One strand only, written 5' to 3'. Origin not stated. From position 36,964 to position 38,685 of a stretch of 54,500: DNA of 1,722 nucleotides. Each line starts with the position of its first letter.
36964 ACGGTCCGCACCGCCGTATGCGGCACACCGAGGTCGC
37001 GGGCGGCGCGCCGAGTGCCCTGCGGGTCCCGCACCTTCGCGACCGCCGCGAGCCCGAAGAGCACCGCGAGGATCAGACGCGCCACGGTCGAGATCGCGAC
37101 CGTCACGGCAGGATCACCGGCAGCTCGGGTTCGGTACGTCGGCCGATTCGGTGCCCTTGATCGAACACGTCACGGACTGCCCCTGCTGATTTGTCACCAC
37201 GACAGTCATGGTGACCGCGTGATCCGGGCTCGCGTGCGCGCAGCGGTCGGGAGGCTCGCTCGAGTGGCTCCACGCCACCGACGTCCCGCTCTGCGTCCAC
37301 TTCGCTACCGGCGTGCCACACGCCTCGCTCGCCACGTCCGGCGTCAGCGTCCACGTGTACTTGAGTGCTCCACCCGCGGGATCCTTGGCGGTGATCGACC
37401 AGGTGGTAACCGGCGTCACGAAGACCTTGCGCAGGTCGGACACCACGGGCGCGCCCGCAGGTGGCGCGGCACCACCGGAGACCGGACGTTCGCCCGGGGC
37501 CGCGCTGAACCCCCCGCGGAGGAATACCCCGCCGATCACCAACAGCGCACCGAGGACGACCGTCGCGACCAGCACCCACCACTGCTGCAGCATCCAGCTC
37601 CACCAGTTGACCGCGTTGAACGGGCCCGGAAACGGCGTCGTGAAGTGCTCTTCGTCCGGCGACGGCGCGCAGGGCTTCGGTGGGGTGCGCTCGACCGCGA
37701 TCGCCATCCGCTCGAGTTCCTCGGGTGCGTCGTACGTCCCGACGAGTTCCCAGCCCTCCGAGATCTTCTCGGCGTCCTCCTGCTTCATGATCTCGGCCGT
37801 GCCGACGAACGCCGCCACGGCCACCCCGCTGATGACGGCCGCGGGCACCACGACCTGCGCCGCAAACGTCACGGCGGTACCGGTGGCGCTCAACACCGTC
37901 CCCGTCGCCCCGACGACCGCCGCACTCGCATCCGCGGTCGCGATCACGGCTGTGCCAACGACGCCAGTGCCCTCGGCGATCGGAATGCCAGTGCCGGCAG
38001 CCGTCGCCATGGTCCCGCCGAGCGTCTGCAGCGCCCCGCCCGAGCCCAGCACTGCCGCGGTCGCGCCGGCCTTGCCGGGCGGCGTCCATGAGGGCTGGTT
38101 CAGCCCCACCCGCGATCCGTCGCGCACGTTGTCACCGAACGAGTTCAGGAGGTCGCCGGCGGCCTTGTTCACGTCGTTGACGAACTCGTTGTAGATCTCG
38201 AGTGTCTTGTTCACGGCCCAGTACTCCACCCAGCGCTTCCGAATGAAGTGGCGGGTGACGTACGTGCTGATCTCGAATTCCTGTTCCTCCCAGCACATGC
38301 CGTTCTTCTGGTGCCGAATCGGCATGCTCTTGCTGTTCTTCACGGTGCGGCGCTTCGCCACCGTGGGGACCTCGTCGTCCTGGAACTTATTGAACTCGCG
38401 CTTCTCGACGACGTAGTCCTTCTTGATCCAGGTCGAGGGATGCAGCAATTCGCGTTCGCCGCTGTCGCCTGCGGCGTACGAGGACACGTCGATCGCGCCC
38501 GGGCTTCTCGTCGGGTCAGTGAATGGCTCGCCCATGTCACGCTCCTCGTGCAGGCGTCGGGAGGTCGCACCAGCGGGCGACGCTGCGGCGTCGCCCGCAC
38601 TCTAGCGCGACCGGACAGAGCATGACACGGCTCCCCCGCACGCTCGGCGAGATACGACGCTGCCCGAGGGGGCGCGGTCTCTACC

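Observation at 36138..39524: Foreign-looking three-gene operon inside the catabolic island: CxxCxxCC protein, Lys-rich/Gly-rich membrane protein, MauE-thioredoxin fusion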

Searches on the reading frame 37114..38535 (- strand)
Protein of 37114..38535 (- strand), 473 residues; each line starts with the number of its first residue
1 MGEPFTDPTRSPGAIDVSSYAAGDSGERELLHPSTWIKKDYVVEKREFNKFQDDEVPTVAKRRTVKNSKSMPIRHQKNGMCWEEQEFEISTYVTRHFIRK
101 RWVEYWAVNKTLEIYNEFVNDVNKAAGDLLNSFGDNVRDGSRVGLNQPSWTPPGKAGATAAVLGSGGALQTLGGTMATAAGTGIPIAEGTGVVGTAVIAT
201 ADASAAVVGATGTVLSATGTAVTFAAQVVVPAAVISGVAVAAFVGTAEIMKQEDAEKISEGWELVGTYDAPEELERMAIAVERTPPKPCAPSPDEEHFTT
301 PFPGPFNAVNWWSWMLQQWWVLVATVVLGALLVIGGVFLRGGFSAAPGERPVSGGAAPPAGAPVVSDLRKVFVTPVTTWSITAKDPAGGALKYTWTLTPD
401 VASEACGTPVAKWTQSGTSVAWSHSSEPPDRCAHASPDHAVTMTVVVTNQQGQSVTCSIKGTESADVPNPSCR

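Call 3: search_protein_families(library=pfam, proteins=[window:37114-38535:-], max_evalue=1)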
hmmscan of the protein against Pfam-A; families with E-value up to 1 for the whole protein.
window:37114-38535:- (473 aa): 0 families

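Call 4: search_protein_families(library=ncbifam, proteins=[window:37114-38535:-], max_evalue=1)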
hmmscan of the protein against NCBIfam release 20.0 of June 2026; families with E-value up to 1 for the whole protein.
window:37114-38535:- (473 aa): 0 families

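Call 7: find_homologous_proteins(query=window:37114-38535:-, max_evalue=0.001)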
Query window:37114-38535:- (473 aa): 5 proteins with E <= 0.001 among 8000 candidates.
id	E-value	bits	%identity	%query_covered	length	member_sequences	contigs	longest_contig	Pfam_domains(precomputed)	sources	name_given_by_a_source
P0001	0.0e+0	1062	99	100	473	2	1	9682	-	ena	-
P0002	2.3e-60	223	41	60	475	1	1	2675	-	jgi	jgi:hypothetical protein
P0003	9.0e-54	201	41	62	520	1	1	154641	-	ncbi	-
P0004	2.5e-45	173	42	61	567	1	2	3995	-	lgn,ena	-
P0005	6.7e-40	155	35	73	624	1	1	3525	-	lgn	-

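Call 9: find_encoding_contigs(protein=P0003, flank=10000, max_places=3)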
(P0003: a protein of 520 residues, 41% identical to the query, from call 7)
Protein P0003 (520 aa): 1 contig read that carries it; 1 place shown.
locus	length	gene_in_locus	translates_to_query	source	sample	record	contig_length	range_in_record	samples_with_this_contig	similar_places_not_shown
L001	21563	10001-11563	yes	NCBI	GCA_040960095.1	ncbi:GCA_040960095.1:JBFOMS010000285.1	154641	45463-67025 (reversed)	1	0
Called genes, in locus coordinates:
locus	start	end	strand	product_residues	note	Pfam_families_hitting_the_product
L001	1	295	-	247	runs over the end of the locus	PF14622:Ribonucleas_3_3, PF00636:Ribonuclease_3, PF00035:dsrm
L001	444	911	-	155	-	-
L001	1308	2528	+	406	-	PF02445:NadA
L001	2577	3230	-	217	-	PF02190:LON_substr_bdg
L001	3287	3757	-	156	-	PF11716:MDMPI_N (weak)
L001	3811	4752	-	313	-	PF01435:Peptidase_M48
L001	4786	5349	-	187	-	PF04011:LemA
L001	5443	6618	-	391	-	PF03060:NMO, PF01070:FMN_dh (weak)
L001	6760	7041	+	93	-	-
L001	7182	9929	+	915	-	PF02739:5_3_exonuc_N, PF01367:5_3_exonuc, PF01612:DNA_pol_A_exo1, PF22619:DNA_polI_exo1 (weak), PF00476:DNA_pol_A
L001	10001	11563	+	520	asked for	-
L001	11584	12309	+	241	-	-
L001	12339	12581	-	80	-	-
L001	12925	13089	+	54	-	-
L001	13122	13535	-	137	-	-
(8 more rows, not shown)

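Call 10: find_encoding_contigs(protein=P0001, flank=10000, max_places=3)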
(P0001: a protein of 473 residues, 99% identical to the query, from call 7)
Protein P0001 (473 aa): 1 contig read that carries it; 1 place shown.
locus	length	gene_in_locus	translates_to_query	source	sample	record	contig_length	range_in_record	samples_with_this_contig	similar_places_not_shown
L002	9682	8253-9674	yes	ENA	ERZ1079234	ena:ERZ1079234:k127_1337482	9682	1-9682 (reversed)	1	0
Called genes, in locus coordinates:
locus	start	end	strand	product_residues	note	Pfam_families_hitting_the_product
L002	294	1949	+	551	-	PF00732:GMC_oxred_N, PF05199:GMC_oxred_C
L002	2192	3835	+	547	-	PF00743:FMO-like, PF01266:DAO (faint), PF07992:Pyr_redox_2, PF13450:NAD_binding_8, PF13738:Pyr_redox_3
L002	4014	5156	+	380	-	PF00296:Bac_luciferase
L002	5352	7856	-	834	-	PF02515:CoA_transf_3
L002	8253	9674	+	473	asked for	-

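Call 11: find_encoding_contigs(protein=P0002, flank=10000, max_places=3)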
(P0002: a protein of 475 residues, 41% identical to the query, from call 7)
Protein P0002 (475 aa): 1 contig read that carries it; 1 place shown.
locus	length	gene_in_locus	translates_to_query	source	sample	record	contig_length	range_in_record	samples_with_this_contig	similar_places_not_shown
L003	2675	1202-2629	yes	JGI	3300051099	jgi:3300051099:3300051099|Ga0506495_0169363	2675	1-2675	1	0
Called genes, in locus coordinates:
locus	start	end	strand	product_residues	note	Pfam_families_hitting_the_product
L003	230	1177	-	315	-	PF00291:PALP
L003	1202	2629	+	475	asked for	-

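Call 12: find_encoding_contigs(protein=P0004, flank=10000, max_places=3)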
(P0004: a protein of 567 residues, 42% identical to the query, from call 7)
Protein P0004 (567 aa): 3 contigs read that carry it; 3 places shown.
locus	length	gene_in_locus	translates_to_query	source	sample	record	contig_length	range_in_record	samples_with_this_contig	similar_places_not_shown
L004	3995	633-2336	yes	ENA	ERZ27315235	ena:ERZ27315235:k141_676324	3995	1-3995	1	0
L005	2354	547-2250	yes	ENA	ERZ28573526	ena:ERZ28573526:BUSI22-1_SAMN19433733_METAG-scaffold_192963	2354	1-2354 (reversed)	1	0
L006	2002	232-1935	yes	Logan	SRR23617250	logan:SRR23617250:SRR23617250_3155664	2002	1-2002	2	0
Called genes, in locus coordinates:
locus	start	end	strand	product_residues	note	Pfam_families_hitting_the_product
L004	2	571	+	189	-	?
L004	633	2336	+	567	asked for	-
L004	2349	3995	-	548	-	?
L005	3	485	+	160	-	?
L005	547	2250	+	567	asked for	-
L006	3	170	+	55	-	?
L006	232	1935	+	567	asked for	-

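Call 13: find_encoding_contigs(protein=P0005, flank=10000, max_places=3)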
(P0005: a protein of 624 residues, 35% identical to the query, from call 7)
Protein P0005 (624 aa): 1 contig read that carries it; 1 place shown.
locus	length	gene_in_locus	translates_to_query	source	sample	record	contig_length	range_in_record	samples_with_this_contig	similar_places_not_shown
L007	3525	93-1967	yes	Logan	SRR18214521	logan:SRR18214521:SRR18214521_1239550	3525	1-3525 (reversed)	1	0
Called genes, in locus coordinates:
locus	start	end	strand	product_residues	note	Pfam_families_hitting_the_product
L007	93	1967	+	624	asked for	-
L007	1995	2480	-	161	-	PF10041:DUF2277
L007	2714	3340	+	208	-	PF01936:NYN (weak)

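Call 27: find_related_loci(query=A2, collection=genome_contigs, flank=8000)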
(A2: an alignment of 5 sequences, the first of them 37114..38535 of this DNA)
Query A2 (473 aa) in genome_contigs; peptide patterns used: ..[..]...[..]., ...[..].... (x = any residue, [..] = any of these).
46 stretches matched a pattern, but none encodes a relative of the query by tblastn (E <= 1e-3).

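Call 31: search_protein_representatives(alignment_id=A2)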
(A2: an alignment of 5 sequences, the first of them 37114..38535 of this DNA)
Query: 5 sequences, 492 profile positions. Proteins with E-value up to 0.001 (for the whole library): 443; up to 1e-10: 132; up to 1e-30: 12. The best 150 are listed.
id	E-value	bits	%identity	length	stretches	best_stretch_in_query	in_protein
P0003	2.7e-215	732.4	-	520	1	1-477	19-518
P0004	2.1e-192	656.9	-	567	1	1-485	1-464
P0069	2.5e-126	439.0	-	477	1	1-486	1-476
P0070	5.9e-123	427.9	-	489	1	1-445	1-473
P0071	1.5e-113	396.8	-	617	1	1-484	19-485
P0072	6.3e-91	322.2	-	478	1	2-476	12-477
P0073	2.3e-90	320.4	-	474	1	4-457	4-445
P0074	1.5e-84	301.2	-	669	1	2-435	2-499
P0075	2.2e-77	277.5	-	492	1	4-477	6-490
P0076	6.5e-76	272.7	-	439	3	4-120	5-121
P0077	4.7e-55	203.9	-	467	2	158-476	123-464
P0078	4.4e-41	157.8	-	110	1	1-111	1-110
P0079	1.3e-30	123.3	-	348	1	158-472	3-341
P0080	3.3e-29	118.7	-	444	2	4-120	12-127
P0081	1.1e-26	110.4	-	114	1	4-111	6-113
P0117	4.6e-15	72.0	-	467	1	37-487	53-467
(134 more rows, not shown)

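Call 32: predict_structure(alignment_id=A2)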
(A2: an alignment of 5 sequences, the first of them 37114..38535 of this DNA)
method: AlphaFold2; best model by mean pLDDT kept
length: 473 residues; sequences in the alignment: 5
mean_pLDDT: 52.2   pTM: 0.29
mean pLDDT of the five models: 52.2, 48.3, 46.1, 41.4, 36.3
residues with pLDDT >= 90: 6; 70-90: 94; 50-70: 111; < 50: 262
segments of 3 or more residues with pLDDT < 50: 23-27, 30-38, 111-119, 121-123, 125-253, 294-304, 338-362, 366-379, 399-418, 420-438, 463-473
pLDDT, mean of each block of 10 residues (from residue 1): 56 62 49 44 68 62 85 86 90 81 72 47 46 42 35 33 32 32 31 33 35 31 33 37 36 62 78 85 84 48 50 65 78 60 38 37 47 41 52 54 34 46 38 41 62 62 41 35
secondary structure, 60 per line:
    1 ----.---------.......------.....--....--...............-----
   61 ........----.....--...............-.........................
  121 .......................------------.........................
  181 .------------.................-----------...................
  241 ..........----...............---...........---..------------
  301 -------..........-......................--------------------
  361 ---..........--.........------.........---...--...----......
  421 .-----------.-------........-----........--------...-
elements in order: E15-21 E28-32 E35-38 E41-55 E61-68 E73-77 E80-94 E96-109 H110-143 H156-181 H194-210 H222-250 E255-269 E273-283 H308-317 H319-340 E364-373 E376-384 E391-399 E403-405 E408-410 E415-421 E441-448 E454-461

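Call 35: find_encoding_contigs(protein=P0117, flank=8000, max_places=3)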
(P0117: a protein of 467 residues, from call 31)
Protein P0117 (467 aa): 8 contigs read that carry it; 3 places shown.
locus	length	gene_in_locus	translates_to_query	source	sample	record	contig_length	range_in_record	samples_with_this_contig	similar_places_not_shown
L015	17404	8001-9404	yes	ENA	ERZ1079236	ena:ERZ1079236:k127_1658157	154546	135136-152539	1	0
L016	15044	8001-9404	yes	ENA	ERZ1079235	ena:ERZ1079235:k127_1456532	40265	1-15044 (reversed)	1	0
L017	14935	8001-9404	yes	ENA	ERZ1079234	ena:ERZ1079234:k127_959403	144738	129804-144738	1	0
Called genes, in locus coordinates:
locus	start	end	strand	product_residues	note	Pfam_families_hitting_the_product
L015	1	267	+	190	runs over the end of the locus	PF01842:ACT, PF22629:ACT_AHAS_ss, PF13710:ACT_5, PF10369:ALS_ss_C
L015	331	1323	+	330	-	PF02826:2-Hacid_dh_C, PF07991:KARI_N, PF01450:KARI_C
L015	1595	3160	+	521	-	PF00682:HMGL-like, PF22617:HCS_D2, PF08502:LeuA_dimer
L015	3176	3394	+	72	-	PF00330:Aconitase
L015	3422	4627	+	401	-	PF00330:Aconitase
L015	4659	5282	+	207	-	PF00694:Aconitase_C, PF27434:LeuD_C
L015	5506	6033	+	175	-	PF01636:APH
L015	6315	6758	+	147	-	-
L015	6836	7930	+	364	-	PF00180:Iso_dh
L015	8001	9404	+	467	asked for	-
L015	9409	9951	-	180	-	PF00293:NUDIX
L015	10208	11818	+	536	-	PF00682:HMGL-like, PF22617:HCS_D2, PF08502:LeuA_dimer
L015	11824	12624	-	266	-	PF00595:PDZ, PF13180:PDZ_2, PF17820:PDZ_6, PF00595:PDZ (weak), PF13180:PDZ_2, PF17820:PDZ_6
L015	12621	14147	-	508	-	PF00672:HAMP, PF00512:HisKA, PF02518:HATPase_c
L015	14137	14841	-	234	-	PF00072:Response_reg, PF00486:Trans_reg_C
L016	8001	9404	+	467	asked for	-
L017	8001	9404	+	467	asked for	-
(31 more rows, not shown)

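Call 36: fold_search(model_id=the predicted structure, library=pdb)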
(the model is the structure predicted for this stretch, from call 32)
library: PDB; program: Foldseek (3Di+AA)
matches with E <= 10: 1040; with E <= 0.001: 1
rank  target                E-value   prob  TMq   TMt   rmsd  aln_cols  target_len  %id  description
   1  6bye_A                7.2e-04  1.00  0.15  0.09   5.4       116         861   16  Crystal structure of the GH2 exo-beta-mannanase from Xanthomonas axonopodis pv. citri in complex with mannose (released 2018-07-18)
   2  2n59_MODEL_1_A        1.2e-03  1.00  0.16  0.57   4.3        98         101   11  Solution Structure of R. palustris CsgH (released 2016-05-11)
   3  6byi_A                1.3e-03  1.00  0.16  0.09   5.5       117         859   14  Crystal structure of the acid-base mutant (E477A) of the GH2 exo-beta-mannanase from Xanthomonas axonopodis pv. citri (released 2018-07-18)
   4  6byc                  1.7e-03  1.00  0.16  0.09   5.4       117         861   14  Crystal structure of the GH2 exo-beta-mannanase from Xanthomonas axonopodis pv. citri (released 2018-07-18)
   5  6byg_A                1.9e-03  1.00  0.15  0.09   5.3       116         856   17  Crystal structure of the nucleophile mutant (E575A) of the GH2 exo-beta-mannanase from Xanthomonas axonopodis pv. citr (released 2018-07-18)
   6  2xsk                  7.6e-03  1.00  0.16  0.64   3.9        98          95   11  E. coli curli protein CsgC - SeCys (released 2010-12-29)
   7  1ggy_A                9.4e-03  1.00  0.15  0.11   8.0       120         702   10  HUMAN FACTOR XIII WITH YTTERBIUM BOUND IN THE ION SITE (released 1999-02-16)
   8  8fk7_A                1.1e-02  0.96  0.13  0.34  15.0       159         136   12  Structure of the Pyrobaculum calidifontis flagellar-like archaeal type IV pilus (released 2023-06-28)
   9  1evu_B                1.3e-02  1.00  0.16  0.11   6.1       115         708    9  HUMAN FACTOR XIII WITH CALCIUM BOUND IN THE ION SITE (released 2000-05-10)
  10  4go6_D                1.5e-02  0.98  0.14  0.32   8.3       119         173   16  Crystal structure of HCF-1 self-association sequence 1 (released 2012-10-17)
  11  1ggt_A                1.5e-02  1.00  0.16  0.11   6.6       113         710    8  THREE-DIMENSIONAL STRUCTURE OF A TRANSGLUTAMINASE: HUMAN BLOOD COAGULATION FACTOR XIII (released 1995-07-31)
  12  8u01                  1.5e-02  0.99  0.14  0.08   5.2       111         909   11  Crystal Structure of the Glycoside Hydrolase Family 2 TIM Barrel-domain Containing Protein from Phocaeicola plebeius (released 2023-09-27)
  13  4doh_B                1.6e-02  0.99  0.14  0.30   4.6       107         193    9  IL20/IL201/IL20R2 Ternary Complex (released 2012-07-18)
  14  1ex0_B                1.7e-02  1.00  0.17  0.12   6.6       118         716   10  HUMAN FACTOR XIII, MUTANT W279F ZYMOGEN (released 2003-12-23)
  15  6qub_A                1.7e-02  0.98  0.14  0.08   7.3       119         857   14  Truncated beta-galactosidase III from Bifidobacterium bifidum in complex with galactose (released 2020-03-18)
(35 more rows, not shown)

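Call 37: find_encoding_contigs(protein=P0069, flank=8000, max_places=3)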
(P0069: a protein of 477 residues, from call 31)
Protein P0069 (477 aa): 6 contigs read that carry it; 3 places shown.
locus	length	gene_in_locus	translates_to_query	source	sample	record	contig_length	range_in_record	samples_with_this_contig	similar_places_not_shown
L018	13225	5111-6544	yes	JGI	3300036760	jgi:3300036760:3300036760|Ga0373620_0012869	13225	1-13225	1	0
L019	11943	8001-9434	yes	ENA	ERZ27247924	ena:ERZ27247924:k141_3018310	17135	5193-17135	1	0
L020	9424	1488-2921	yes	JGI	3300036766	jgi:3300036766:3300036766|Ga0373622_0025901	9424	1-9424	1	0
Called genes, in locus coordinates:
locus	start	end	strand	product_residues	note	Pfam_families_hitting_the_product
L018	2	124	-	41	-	?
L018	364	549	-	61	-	-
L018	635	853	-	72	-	PF01176:eIF-1a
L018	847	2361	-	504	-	PF00270:DEAD, PF04851:ResIII (weak), PF00271:Helicase_C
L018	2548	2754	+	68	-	-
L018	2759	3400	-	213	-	-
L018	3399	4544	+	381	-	PF00144:Beta-lactamase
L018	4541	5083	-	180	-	PF13474:SnoaL_3 (weak), PF14534:DUF4440, PF12680:SnoaL_2 (weak)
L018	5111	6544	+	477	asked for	-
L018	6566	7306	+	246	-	PF00106:adh_short, PF08659:KR (faint), PF13561:adh_short_C2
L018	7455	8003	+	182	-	PF00583:Acetyltransf_1 (weak)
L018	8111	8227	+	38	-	PF13561:adh_short_C2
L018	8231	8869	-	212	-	-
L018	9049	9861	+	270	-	-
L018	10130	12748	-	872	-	PF00690:Cation_ATPase_N, PF00122:E1-E2_ATPase, PF00702:Hydrolase, PF13246:Cation_ATPase, PF12710:HAD (weak), PF08282:Hydrolase_3 (faint), PF00689:Cation_ATPase_C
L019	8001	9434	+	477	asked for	-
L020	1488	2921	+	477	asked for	-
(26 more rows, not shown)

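Call 38: find_encoding_contigs(protein=P0076, flank=8000, max_places=3)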
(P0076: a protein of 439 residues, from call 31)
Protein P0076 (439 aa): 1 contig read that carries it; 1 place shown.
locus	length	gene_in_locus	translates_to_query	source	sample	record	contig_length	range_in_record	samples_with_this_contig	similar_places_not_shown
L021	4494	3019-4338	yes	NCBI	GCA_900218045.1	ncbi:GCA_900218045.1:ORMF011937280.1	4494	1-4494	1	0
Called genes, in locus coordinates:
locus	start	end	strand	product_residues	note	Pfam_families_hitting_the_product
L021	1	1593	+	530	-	?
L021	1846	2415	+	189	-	-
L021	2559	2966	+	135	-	-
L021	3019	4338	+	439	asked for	-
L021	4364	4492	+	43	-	?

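Call 46: find_related_loci(query=A5, collection=metagenome_contigs, flank=6000)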
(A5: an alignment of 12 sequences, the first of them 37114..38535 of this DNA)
Query A5 (473 aa) in metagenome_contigs; peptide patterns used: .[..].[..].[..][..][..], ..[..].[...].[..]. (x = any residue, [..] = any of these).
219 stretches matched a pattern; 5 encode a relative of the query (tblastn E <= 1e-3); 5 distinct loci.
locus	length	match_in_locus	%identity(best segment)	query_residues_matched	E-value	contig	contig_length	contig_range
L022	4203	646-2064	41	5-473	7e-97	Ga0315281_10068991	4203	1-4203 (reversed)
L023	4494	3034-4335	34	5-473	5e-59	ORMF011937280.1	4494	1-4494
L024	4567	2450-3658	34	1-366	2e-53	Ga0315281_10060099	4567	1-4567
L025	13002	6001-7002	34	5-366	1e-44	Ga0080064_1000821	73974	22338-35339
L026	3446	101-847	31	2-276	9e-22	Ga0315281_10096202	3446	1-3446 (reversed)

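Call 50: predict_structure(alignment_id=A3)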
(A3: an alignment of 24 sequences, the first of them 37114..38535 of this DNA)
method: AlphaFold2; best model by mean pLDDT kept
length: 473 residues; sequences in the alignment: 24
mean_pLDDT: 68.5   pTM: 0.38
mean pLDDT of the five models: 68.5, 68.4, 66.0, 65.8, 65.3
residues with pLDDT >= 90: 119; 70-90: 123; 50-70: 98; < 50: 133
segments of 3 or more residues with pLDDT < 50: 25-33, 143-232, 295-307, 340-357
pLDDT, mean of each block of 10 residues (from residue 1): 91 89 49 49 91 96 96 95 97 98 89 69 68 64 44 37 38 38 29 30 33 30 38 56 65 80 97 97 94 54 46 74 89 70 38 46 82 81 86 84 59 72 75 67 88 88 69 83
secondary structure, 60 per line:
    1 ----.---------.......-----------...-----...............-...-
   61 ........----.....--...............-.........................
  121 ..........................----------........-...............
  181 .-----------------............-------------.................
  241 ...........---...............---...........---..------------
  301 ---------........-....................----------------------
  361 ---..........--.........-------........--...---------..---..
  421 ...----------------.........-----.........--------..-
elements in order: E15-21 E41-55 E61-68 E73-77 E80-94 E96-109 H110-146 H157-164 H166-181 H199-210 H224-251 E255-269 E273-283 H310-317 H319-338 E364-373 E376-384 E392-399 E419-423 E440-448 E454-462

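Call 53: search_solved_structures(query=A3, max_evalue=1)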
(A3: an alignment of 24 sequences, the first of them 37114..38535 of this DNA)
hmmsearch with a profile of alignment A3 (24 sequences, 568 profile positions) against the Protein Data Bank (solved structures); distinct sequences matched with E-value up to 1: 7.
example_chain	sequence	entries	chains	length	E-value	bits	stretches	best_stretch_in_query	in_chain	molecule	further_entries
3ay2_A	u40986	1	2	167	0.1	14.7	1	314-408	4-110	Lipid modified azurin protein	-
7kdd_A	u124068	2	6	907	0.16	14.1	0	286-369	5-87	Envelope glycoprotein B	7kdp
7nmq_A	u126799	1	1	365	0.19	13.9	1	115-230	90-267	Hemolysin BL lytic component L1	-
7muc_AF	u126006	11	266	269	0.21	13.7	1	287-369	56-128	DotF | IcmG (DotF)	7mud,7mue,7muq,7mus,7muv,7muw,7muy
7o0u_C1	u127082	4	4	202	0.35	12.9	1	297-397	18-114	RC-S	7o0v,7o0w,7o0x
9hmf_O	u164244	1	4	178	0.69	12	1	285-366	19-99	Flagellar protein FliL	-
8z4v_C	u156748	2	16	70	0.95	11.5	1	276-324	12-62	Light-harvesting protein B-800/850 alpha chain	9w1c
